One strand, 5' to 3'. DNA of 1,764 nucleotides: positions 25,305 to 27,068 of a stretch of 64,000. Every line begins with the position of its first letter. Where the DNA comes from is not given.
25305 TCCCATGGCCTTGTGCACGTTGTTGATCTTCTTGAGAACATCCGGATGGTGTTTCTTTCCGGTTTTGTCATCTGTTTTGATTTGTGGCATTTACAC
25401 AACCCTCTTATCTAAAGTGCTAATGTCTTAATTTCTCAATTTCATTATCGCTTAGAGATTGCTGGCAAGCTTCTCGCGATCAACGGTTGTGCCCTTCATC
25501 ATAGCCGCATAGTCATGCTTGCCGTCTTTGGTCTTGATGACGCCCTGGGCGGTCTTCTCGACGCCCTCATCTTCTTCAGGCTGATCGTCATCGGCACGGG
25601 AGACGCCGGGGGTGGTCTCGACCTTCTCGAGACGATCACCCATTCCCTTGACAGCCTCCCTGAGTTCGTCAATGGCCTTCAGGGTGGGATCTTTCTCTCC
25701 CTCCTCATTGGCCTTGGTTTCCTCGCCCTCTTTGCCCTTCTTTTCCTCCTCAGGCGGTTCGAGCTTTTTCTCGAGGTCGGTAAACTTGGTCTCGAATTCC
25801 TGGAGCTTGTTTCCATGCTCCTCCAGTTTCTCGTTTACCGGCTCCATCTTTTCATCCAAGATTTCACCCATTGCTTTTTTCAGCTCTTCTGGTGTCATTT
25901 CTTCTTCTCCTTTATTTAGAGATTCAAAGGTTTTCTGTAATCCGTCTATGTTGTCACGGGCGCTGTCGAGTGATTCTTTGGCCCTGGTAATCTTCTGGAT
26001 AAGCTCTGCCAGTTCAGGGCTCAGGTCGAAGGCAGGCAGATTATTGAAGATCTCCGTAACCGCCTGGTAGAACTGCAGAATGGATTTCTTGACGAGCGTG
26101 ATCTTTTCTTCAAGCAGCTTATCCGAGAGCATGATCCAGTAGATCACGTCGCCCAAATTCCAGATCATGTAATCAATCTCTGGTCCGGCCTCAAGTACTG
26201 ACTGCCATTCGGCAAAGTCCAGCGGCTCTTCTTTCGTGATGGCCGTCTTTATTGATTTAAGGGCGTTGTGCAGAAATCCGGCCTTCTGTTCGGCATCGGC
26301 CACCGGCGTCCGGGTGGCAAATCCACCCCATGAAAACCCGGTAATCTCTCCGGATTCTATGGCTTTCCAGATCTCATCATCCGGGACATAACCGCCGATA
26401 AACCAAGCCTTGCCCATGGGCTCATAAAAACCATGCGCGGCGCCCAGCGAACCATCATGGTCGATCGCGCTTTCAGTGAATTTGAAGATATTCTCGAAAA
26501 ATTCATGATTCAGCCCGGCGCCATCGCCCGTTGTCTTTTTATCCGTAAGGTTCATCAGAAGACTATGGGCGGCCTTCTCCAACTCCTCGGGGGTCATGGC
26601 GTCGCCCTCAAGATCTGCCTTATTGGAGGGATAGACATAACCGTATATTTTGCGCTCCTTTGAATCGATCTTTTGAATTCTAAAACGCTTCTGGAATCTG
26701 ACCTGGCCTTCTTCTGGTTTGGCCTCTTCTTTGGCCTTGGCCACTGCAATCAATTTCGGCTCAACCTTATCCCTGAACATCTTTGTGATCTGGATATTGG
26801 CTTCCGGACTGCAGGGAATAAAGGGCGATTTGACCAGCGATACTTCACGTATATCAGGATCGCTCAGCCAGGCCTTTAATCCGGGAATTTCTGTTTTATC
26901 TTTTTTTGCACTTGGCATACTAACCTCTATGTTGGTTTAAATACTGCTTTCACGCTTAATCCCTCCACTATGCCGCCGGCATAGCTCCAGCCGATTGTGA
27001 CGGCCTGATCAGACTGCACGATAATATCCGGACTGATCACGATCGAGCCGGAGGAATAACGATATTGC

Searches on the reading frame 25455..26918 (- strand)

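Call 17: search_protein_families(library=phrogs, proteins=[window:25455-26918:-], max_evalue=0.00001)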
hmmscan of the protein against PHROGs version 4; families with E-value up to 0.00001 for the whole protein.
window:25455-26918:- (488 aa): 6 families
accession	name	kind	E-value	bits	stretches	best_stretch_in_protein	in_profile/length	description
phrog_3017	-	head and packaging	3.4e-25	90.1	1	68-449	30-387/402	head maturation protease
phrog_1530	-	other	1.9e-15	58.1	1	67-213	230-361/379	DNA methyltransferase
phrog_15223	-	other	1.1e-08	36.3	1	78-197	3-110/199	protease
phrog_34096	-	head and packaging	2e-08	34.4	1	61-198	106-232/412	head maturation protease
phrog_33677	-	head and packaging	2.1e-07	31.4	1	85-208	153-271/564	head maturation protease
phrog_19260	-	unknown function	2.4e-06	28.2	1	77-202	34-151/253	-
